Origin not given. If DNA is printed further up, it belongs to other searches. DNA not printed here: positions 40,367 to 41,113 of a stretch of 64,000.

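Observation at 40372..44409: Tandemly duplicated, diverging two-gene cassette (A/B and A'/B') with a recombination-homogenised 5' region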

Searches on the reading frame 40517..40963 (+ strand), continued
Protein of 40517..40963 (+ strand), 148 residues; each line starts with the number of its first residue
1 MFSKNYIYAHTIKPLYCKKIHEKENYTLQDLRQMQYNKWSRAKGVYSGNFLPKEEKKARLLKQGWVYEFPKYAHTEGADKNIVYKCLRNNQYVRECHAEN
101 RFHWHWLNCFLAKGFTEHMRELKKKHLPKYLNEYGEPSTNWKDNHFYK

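Call 44: find_encoding_contigs(protein=P0028, flank=6000, max_places=1)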
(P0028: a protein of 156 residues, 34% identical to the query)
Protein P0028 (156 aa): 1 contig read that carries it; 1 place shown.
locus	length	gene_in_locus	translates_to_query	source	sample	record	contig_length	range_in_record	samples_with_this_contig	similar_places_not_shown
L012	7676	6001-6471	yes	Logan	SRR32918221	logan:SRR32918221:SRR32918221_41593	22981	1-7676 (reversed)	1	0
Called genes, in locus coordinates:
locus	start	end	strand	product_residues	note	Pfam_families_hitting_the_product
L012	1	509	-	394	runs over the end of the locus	PF00483:NTP_transferase, PF07959:Fucose_pyrophosphorylase (faint), PF25084:LbH_EIF2B, PF24894:Hexapep_GlmU, PF25087:GMPPB_C, PF25247:LbH_GLGC (faint), PF00132:Hexapep (faint)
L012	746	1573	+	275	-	PF20434:BD-FAE, PF07859:Abhydrolase_3, PF00326:Peptidase_S9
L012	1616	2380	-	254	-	PF03099:BPL_LplA_LipB, PF02237:BPL_C (weak)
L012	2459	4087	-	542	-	PF00501:AMP-binding, PF13193:AMP-binding_C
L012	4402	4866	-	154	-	PF03073:TspO_MBR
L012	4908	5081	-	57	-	-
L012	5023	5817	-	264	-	-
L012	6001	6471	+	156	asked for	-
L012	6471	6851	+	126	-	-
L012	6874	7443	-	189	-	PF01725:Ham1p_like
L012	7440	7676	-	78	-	?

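Call 45: predict_structure(alignment_id=A7)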
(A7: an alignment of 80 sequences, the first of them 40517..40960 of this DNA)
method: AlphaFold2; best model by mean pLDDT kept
length: 148 residues; sequences in the alignment: 80
mean_pLDDT: 83.3   pTM: 0.76
mean pLDDT of the five models: 83.3, 69.7, 66.6, 63.3, 62.5
residues with pLDDT >= 90: 47; 70-90: 80; 50-70: 20; < 50: 1
segments of 3 or more residues with pLDDT < 50: none
pLDDT, mean of each block of 10 residues (from residue 1): 71 88 90 90 83 83 80 58 85 85 88 75 91 93 88
secondary structure, 60 per line:
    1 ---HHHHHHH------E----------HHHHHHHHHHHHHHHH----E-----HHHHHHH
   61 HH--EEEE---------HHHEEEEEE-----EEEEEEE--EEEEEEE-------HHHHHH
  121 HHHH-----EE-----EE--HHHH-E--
elements in order: H4-10 H28-43 H54-62 E65-68 E81-86 E92-98 E101-107 H115-124 H141-144

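Call 51: search_solved_structures(query=A7, max_evalue=10, show_alignments=3)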
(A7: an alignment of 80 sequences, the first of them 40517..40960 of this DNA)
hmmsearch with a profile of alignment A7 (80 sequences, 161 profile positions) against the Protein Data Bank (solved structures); distinct sequences matched with E-value up to 10: 2.
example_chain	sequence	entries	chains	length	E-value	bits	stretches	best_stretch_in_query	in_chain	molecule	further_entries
3zcb_A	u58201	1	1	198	0.69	13.2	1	15-57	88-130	ADENOSINE MONOPHOSPHATE-PROTEIN TRANSFERASE VBHT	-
4r3u_A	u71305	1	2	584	2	11.7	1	66-144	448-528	2-hydroxyisobutyryl-CoA mutase large subunit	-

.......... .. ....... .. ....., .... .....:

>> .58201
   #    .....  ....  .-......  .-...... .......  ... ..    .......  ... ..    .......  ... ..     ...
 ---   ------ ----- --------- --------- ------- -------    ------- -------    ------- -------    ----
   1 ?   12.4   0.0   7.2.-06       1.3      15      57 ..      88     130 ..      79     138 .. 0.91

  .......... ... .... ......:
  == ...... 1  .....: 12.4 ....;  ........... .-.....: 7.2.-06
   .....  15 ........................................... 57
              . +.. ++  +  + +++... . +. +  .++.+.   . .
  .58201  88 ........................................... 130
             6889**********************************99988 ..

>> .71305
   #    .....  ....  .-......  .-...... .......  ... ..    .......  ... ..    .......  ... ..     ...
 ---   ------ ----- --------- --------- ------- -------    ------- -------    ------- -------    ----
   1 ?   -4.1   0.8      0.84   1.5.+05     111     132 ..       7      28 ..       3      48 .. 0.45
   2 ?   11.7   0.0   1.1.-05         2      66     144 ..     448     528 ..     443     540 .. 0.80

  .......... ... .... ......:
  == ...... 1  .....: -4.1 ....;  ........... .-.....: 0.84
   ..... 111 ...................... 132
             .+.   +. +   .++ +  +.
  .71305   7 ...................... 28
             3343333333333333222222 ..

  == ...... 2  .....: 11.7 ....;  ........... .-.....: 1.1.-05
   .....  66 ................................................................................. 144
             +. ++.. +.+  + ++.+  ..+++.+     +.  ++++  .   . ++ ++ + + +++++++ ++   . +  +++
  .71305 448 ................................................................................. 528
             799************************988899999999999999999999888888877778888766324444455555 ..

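Call 61: search_protein_families(library=pfam, alignment_id=A7, max_evalue=1)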
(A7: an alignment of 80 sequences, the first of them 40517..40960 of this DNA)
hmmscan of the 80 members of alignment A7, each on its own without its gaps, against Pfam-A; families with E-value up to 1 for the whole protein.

A. member 1, window:40517-40960:+ (148 aa): 1 family
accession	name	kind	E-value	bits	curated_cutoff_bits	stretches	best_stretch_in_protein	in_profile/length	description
PF24662.1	DUF7650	-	0.075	13.5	27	1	59-96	30-67/89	Domain of unknown function (DUF7650)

B. families by the number of members that match (of 80 scanned): 22 families
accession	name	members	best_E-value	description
PF07927.17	HicA_toxin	10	0.0031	HicA toxin of bacterial toxin-antitoxin,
PF18790.7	KfrB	2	0.052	KfrB Domain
PF17200.10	sCache_2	2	0.073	Single Cache domain 2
PF04011.17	LemA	1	4.1e-14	LemA family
PF15524.11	Ntox17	1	0.0076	Novel toxin 17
PF00881.29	Nitroreductase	1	0.016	Nitroreductase family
PF24692.1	DUF7659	1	0.027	Family of unknown function (DUF7659)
PF25062.1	ARM_TT21_N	1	0.031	Tetratricopeptide repeat protein 21 N-terminal ARM repeat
PF23811.1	DUF7183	1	0.043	Domain of unknown function (DUF7183)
PF25236.1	DUF7851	1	0.046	Domain of unknown function (DUF7851)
PF17691.6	Croc_4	1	0.054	Contingent replication of cDNA 4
PF24662.1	DUF7650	1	0.075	Domain of unknown function (DUF7650)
PF15928.10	DUF4746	1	0.087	Domain of unknown function (DUF4746)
PF11012.13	DUF2850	1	0.088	Protein of unknown function (DUF2850)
PF08537.15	NBP1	1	0.094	Fungal Nap binding protein NBP1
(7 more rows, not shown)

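Call 62: search_dna_similar(query=P0023, collection=phages, mode=protein, max_evalue=0.001)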
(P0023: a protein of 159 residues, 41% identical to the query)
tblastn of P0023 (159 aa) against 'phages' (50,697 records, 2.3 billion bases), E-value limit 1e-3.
No match.

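Call 63: search_dna_similar(query=window:40517-40960:+, collection=plasmids, mode=protein, max_evalue=0.001)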
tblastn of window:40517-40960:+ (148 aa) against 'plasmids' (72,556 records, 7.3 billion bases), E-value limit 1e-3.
No match.

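Call 64: search_protein_families(library=pfam, proteins=[P0055, P0058, P0061, P0064, P0070, P0073, P0079, P0028, P0043, P0040], max_evalue=1)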
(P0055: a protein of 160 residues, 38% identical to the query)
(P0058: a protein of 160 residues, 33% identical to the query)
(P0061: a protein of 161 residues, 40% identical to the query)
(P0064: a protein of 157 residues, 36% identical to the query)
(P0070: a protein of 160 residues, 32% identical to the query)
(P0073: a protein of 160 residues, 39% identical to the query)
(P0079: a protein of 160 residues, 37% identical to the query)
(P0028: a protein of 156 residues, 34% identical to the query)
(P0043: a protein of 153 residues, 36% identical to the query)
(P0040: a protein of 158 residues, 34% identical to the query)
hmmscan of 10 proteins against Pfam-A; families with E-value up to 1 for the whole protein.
P0055 (160 aa): 0 families

P0058 (160 aa): 0 families

P0061 (161 aa): 1 family
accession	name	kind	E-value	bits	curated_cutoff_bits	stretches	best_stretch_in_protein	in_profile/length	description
PF11012.13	DUF2850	-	0.088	13.6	22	1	102-148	25-71/79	Protein of unknown function (DUF2850)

P0064 (157 aa): 0 families

P0070 (160 aa): 0 families

P0073 (160 aa): 1 family
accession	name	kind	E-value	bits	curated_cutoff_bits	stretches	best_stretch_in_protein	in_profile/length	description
PF17200.10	sCache_2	-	0.1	13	25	1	87-133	83-129/155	Single Cache domain 2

P0079 (160 aa): 0 families

P0028 (156 aa): 1 family
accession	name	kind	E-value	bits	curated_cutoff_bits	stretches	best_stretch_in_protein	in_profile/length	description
PF24692.1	DUF7659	-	0.027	15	27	1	40-83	33-76/135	Family of unknown function (DUF7659)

P0043 (153 aa): 1 family
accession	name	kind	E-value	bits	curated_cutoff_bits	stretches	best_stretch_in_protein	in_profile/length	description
PF23811.1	DUF7183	-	0.043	14.4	27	1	98-128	84-113/146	Domain of unknown function (DUF7183)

P0040 (158 aa): 0 families

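Call 65: search_protein_families(library=pfam, proteins=[P0004, P0007, P0010, P0013, P0016, P0019, P0022, P0025, P0006, P0012], max_evalue=1)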
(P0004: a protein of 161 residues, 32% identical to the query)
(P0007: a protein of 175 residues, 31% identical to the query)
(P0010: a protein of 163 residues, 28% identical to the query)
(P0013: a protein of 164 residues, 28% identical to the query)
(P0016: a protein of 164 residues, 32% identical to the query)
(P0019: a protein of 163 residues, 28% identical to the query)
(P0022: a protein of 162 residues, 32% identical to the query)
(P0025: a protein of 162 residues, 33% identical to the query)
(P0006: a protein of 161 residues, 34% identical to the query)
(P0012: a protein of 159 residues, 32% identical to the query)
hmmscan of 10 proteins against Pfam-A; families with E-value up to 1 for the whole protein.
P0004 (161 aa): 0 families

P0007 (175 aa): 0 families

P0010 (163 aa): 0 families

P0013 (164 aa): 0 families

P0016 (164 aa): 0 families

P0019 (163 aa): 1 family
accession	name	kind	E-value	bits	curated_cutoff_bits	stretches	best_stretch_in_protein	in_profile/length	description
PF13681.11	PilX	-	0.22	12.4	27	1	22-56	33-70/89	Type IV pilus assembly protein PilX C-term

P0022 (162 aa): 1 family
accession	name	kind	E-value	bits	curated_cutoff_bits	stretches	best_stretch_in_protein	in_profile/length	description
PF07927.17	HicA_toxin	-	0.043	14.4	27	1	67-98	8-41/58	HicA toxin of bacterial toxin-antitoxin,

P0025 (162 aa): 1 family
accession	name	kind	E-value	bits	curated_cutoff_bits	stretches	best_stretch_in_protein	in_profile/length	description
PF07927.17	HicA_toxin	-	0.0031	18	27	1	67-103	8-46/58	HicA toxin of bacterial toxin-antitoxin,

P0006 (161 aa): 0 families

P0012 (159 aa): 0 families

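Call 73: search_solved_structures(query=A10, max_evalue=10, show_alignments=1)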
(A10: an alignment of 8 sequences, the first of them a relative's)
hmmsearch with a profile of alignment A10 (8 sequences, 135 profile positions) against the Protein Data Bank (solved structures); distinct sequences matched with E-value up to 10: 0.

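Call 96: fold_search(model_id=the predicted structure, library=pdb)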
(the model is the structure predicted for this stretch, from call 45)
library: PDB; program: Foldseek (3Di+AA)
matches with E <= 10: 19; with E <= 0.001: 0
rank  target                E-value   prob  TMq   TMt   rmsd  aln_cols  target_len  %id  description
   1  7nvr_l                1.0e+00  0.12  0.25  0.08  13.3       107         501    9  Human Mediator with RNA Polymerase II Pre-initiation complex (released 2021-05-05)
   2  9g6k_LG               1.8e+00  0.06  0.22  0.22  21.1       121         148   15  LSU structure derived from the LSU sample of the mitoribosome from T. gondii. (released 2024-12-11)
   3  5tyi_B                4.6e+00  0.03  0.17  0.23  11.0        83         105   13  Grb7 SH2 with bicyclic peptide containing pY mimetic (released 2017-11-15)
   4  2qg7_A                5.2e+00  0.02  0.18  0.11  12.1       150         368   10  Plasmodium vivax ethanolamine kinase Pv091845 (released 2007-07-24)
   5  9e2g_0E               5.8e+00  0.01  0.13  0.03  23.2       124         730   10  Cryo-EM structure of 48 nm repeat of microtubule doublet from T. brucei flagellum (released 2025-03-12)
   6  5u06_D                6.2e+00  0.03  0.17  0.24  11.0        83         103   13  Grb7-SH2 with bicyclic peptide inhibitor containing a pY mimetic (released 2017-11-15)
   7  5t87_F                6.6e+00  0.04  0.21  0.34   9.9        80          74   11  Crystal structure of CDI complex from Cupriavidus taiwanensis LMG 19424 (released 2017-09-13)
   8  5m0r_E                6.6e+00  0.01  0.13  0.09  11.9        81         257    9  Cryo-EM reconstruction of the maedi-visna virus (MVV) strand transfer complex (released 2017-01-18)
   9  9e2g_0F               6.6e+00  0.01  0.11  0.04  13.5        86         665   12  Cryo-EM structure of 48 nm repeat of microtubule doublet from T. brucei flagellum (released 2025-03-12)
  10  8aaf_e                7.0e+00  0.06  0.24  0.03   7.5        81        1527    2  Yeast RQC complex in state G (released 2023-03-08)
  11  2x5h_C                7.4e+00  0.01  0.15  0.20  11.9        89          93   11  Crystal structure of the ORF131 L26M L51M double mutant from Sulfolobus islandicus rudivirus 1 (released 2010-07-21)
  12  8wrs_A                7.4e+00  0.01  0.13  0.05  12.5        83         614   10  Cryo-EM structure of Cas12-1 with 5 nt complementary heteroduplex (released 2025-04-16)
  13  9ofv_e                7.9e+00  0.05  0.24  0.03   7.5        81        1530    2  Consensus reconstruction of the eukaryotic Ribosome-associated Quality Control complex (released 2025-06-11)
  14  9ghf_V                7.9e+00  0.02  0.19  0.15  14.4        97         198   15  Staphylococcus aureus FusB bound to the large subunit of the Escherichia coli 70S ribosome (FusB-70S:LSU) (released 2025-03-26)
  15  6zhg                  8.9e+00  0.01  0.18  0.05  14.9       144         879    9  Ca2+-ATPase from Listeria Monocytogenes in complex with AlF (released 2021-05-19)
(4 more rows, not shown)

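Call 104: find_encoding_contigs(protein=P0063, flank=4000, max_places=1)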
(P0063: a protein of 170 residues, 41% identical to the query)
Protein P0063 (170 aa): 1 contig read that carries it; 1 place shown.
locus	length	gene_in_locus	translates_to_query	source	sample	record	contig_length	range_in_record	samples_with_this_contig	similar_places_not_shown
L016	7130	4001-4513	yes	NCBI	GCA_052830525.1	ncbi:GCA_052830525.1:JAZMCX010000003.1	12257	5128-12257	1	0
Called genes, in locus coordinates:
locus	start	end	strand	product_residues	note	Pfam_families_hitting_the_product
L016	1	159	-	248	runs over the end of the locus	PF02746:MR_MLE_N, PF13378:MR_MLE_C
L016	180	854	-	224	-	PF00753:Lactamase_B (faint), PF13483:Lactamase_B_3, PF12706:Lactamase_B_2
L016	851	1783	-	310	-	PF01263:Aldose_epim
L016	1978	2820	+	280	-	PF02311:AraC_binding (weak), PF00165:HTH_AraC (weak), PF12833:HTH_18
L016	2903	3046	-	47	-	-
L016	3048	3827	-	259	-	-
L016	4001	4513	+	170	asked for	-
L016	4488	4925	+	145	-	-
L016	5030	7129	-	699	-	?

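Call 105: find_encoding_contigs(protein=P0069, flank=4000, max_places=1)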
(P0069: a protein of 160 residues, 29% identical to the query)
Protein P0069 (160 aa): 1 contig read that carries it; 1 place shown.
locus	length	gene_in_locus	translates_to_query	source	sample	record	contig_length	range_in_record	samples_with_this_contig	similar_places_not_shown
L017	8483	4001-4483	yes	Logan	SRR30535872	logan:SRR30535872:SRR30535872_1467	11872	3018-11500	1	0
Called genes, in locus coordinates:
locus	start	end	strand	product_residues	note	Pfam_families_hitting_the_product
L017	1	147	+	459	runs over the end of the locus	PF00682:HMGL-like, PF02436:PYC_OADA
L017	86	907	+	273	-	PF04277:OAD_gamma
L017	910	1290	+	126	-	PF25973:BSH_CzcB (faint), PF25984:BSH_YknX (faint), PF00364:Biotin_lipoyl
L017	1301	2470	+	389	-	PF03977:OAD_beta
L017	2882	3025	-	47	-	-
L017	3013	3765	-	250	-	-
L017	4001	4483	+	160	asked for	-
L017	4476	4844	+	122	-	-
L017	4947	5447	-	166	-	-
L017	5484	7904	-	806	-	PF00133:tRNA-synt_1, PF01406:tRNA-synt_1e (faint), PF09334:tRNA-synt_1g, PF13603:tRNA-synt_1_2, PF00133:tRNA-synt_1, PF08264:Anticodon_1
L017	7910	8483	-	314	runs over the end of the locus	?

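Call 106: find_encoding_contigs(protein=P0019, flank=4000, max_places=1)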
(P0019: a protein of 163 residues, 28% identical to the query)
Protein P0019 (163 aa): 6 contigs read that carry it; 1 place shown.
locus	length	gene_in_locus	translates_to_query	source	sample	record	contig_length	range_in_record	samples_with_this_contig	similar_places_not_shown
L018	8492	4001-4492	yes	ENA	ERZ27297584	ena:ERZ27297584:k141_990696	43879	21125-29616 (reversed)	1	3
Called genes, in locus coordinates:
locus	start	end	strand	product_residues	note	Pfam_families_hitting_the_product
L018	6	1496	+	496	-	PF00370:FGGY_N, PF02782:FGGY_C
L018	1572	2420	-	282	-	PF00398:RrnaAD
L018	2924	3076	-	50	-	-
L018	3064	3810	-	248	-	-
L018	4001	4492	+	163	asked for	-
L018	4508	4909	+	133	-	-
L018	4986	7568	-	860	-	PF00690:Cation_ATPase_N, PF00122:E1-E2_ATPase, PF00702:Hydrolase, PF13246:Cation_ATPase (weak), PF08282:Hydrolase_3 (faint), PF00689:Cation_ATPase_C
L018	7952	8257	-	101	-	PF06949:DUF1292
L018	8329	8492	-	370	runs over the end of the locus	PF04055:Radical_SAM, PF06969:HemN_C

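Call 107: find_encoding_contigs(protein=P0013, flank=4000, max_places=1)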
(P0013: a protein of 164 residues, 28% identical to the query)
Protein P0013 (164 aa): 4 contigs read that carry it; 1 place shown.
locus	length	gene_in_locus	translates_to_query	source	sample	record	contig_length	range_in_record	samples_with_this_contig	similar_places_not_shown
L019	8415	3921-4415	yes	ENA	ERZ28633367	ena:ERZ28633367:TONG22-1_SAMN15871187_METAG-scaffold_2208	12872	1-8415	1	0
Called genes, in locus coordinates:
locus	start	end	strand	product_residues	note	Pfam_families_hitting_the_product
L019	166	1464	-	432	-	PF07470:Glyco_hydro_88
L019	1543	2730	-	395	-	PF07470:Glyco_hydro_88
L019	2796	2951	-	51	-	-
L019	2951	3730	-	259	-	-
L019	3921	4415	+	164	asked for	-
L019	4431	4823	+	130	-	-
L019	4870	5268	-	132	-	-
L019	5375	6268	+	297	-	-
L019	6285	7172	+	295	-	PF00795:CN_hydrolase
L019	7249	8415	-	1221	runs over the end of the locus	PF00005:ABC_tran, PF02463:SMC_N, PF02687:FtsX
